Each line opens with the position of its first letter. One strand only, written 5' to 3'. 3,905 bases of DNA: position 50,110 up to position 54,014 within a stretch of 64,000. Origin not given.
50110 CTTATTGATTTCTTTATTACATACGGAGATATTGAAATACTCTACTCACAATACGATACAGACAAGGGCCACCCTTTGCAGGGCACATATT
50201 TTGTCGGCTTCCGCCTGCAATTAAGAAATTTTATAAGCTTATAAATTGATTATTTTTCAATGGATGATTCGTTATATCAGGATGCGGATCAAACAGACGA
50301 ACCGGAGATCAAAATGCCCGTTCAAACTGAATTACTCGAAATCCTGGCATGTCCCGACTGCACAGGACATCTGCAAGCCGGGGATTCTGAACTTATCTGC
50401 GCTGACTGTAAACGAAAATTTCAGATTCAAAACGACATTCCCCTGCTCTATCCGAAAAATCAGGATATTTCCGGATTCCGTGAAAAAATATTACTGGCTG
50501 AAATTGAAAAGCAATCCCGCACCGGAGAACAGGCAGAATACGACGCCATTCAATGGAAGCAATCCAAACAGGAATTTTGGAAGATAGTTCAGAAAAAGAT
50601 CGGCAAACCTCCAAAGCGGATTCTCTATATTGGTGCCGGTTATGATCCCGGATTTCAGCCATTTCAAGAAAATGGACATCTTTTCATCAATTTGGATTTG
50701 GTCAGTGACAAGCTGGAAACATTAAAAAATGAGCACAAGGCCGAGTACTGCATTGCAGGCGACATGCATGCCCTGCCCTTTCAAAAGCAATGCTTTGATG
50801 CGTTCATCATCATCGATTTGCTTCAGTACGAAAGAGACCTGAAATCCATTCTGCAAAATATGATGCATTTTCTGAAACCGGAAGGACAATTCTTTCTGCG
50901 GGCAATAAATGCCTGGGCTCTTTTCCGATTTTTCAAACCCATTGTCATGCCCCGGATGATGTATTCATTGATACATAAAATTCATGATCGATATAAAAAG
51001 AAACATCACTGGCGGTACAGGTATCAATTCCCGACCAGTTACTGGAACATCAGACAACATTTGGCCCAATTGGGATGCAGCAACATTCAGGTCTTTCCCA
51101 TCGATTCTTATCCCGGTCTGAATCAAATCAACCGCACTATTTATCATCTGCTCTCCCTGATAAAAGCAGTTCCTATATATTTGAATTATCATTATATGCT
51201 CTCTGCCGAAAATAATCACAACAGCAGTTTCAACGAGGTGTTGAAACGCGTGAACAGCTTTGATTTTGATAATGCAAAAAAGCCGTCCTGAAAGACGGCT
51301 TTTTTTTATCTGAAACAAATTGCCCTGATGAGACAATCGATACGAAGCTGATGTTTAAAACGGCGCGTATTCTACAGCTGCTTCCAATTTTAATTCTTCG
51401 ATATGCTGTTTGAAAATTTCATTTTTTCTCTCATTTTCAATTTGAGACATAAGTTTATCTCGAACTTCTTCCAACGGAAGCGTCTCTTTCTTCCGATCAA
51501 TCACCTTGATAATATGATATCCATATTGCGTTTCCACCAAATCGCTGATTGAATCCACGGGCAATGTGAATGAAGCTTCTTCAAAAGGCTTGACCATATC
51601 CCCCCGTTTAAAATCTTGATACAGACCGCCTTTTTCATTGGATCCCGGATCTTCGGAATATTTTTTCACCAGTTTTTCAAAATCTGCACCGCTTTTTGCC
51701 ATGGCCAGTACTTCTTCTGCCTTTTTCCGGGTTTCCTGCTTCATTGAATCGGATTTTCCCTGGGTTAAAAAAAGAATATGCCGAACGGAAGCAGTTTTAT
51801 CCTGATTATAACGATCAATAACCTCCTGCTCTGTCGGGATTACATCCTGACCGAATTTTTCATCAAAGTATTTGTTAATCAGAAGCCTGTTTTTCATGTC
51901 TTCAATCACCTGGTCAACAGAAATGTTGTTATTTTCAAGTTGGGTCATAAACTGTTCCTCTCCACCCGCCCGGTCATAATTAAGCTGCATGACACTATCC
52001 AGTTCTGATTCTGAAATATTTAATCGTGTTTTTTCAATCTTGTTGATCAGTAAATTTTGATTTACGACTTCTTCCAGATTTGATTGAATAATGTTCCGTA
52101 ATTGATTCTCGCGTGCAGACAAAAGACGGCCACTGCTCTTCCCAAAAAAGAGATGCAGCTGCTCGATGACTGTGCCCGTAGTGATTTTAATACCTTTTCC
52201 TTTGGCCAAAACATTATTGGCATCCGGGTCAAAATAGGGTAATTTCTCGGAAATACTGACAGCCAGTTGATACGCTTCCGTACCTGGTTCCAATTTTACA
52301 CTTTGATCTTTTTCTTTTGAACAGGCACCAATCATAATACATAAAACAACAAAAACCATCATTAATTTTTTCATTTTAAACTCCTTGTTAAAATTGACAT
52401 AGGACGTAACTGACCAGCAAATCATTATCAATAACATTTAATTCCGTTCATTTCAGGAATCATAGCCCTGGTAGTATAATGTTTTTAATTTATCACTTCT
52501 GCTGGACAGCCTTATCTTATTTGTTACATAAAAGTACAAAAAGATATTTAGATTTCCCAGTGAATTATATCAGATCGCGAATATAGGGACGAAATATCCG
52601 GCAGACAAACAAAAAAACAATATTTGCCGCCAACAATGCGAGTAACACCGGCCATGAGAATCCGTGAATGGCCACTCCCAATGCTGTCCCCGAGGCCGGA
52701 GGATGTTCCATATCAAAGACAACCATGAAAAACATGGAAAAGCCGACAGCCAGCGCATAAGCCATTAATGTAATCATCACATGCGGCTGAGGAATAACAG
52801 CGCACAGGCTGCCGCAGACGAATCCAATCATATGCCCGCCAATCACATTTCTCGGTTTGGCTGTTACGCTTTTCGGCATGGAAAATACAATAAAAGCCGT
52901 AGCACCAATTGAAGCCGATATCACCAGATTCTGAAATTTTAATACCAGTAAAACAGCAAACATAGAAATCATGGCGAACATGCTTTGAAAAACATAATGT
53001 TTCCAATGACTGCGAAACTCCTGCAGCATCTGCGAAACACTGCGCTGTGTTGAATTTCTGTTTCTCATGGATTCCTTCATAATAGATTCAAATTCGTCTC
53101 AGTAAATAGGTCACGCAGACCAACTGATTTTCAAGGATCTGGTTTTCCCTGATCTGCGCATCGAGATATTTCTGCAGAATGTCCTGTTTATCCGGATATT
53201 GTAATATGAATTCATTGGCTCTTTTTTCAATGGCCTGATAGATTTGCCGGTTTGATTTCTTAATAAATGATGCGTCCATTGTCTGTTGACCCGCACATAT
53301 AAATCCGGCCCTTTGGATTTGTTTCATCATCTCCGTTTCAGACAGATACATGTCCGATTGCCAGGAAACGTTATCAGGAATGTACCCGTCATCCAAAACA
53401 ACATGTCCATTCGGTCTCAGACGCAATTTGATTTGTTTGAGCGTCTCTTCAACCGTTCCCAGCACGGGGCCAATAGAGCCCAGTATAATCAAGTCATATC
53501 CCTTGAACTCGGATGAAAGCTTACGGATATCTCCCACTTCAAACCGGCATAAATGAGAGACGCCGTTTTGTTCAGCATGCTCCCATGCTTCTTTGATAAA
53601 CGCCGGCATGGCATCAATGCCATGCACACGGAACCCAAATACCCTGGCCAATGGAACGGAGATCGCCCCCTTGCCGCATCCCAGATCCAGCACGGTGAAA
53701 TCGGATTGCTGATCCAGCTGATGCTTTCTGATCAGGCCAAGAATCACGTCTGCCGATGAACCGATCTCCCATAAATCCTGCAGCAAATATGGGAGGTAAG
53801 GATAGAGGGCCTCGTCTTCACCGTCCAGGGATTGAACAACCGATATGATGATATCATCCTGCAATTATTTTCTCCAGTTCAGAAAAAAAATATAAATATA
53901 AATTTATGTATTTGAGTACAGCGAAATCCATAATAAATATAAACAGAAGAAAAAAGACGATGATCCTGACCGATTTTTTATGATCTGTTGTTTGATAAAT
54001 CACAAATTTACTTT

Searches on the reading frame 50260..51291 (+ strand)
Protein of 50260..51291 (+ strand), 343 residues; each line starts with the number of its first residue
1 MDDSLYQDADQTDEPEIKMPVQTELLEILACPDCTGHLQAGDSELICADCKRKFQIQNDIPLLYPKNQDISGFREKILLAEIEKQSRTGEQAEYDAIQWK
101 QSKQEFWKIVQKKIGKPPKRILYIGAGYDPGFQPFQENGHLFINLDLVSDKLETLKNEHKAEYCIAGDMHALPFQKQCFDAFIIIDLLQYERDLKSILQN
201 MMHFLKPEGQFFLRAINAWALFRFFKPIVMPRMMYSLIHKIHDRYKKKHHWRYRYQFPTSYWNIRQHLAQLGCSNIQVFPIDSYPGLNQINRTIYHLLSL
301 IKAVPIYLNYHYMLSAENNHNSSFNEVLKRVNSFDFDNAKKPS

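Call 46: search_protein_families(library=pfam, proteins=[window:50260-51291:+], max_evalue=0.00001)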
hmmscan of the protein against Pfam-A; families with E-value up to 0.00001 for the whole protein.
window:50260-51291:+ (343 aa): 4 families
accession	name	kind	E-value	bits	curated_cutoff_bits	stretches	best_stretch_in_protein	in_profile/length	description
PF08241.18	Methyltransf_11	-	1.8e-10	41.7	21.2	1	122-212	1-94/95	Methyltransferase domain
PF03966.22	Trm112p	-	3.6e-09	36.8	22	1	24-58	3-39/40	Trm112p-like protein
PF13847.12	Methyltransf_31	-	2.6e-08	34.1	27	1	137-246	27-127/145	Methyltransferase domain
PF13649.12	Methyltransf_25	-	9.9e-07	29.8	27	1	121-209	1-97/97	Methyltransferase domain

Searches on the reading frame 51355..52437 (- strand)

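Call 46: search_protein_families(library=pfam, proteins=[window:51355-52437:-], max_evalue=0.00001)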
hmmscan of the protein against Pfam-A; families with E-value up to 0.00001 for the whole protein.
window:51355-52437:- (360 aa): 4 families
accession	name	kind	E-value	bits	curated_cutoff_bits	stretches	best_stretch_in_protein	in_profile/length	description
PF13616.12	Rotamase_3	-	7.9e-31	107.4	22.5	1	211-316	11-116/116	PPIC-type PPIASE domain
PF00639.27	Rotamase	-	8.8e-25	88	21.7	1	220-314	1-97/97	PPIC-type PPIASE domain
PF13145.12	Rotamase_2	-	5.3e-12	47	27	1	201-327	1-121/121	PPIC-type PPIASE domain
PF13624.11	SurA_N_3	-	8.3e-06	26.2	27.2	0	100-189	67-160/162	SurA-like N-terminal domain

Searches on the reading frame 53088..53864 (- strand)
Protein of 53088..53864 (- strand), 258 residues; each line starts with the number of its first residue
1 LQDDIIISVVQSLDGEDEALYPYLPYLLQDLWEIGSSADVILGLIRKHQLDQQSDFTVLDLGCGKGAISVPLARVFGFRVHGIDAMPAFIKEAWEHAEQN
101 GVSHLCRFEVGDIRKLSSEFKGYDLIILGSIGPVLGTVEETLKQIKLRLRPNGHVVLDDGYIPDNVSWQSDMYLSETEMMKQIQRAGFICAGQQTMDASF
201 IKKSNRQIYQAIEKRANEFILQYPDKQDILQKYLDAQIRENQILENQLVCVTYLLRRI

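Call 46: search_protein_families(library=pfam, proteins=[window:53088-53864:-], max_evalue=0.00001)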
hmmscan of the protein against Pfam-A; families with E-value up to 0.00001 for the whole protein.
window:53088-53864:- (258 aa): 7 families
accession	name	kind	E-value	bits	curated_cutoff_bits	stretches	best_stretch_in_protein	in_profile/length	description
PF13847.12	Methyltransf_31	-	2.4e-18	66.6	27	1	54-178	3-130/145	Methyltransferase domain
PF13649.12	Methyltransf_25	-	1.6e-14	54.8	27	1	58-153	1-97/97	Methyltransferase domain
PF08241.18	Methyltransf_11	-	5.7e-12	46.5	21.2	1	59-157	1-95/95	Methyltransferase domain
PF08242.18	Methyltransf_12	-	8.9e-11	42.8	30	1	59-155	1-98/98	Methyltransferase domain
PF13489.12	Methyltransf_23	-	3.9e-09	36.9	27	1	53-180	21-135/164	Methyltransferase domain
PF13679.12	Methyltransf_32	-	3.4e-06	27.5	27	1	37-118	9-94/143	Methyltransferase domain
PF06325.19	PrmA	-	5.2e-06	26.6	22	1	51-157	159-258/296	Ribosomal protein L11 methyltransferase (PrmA)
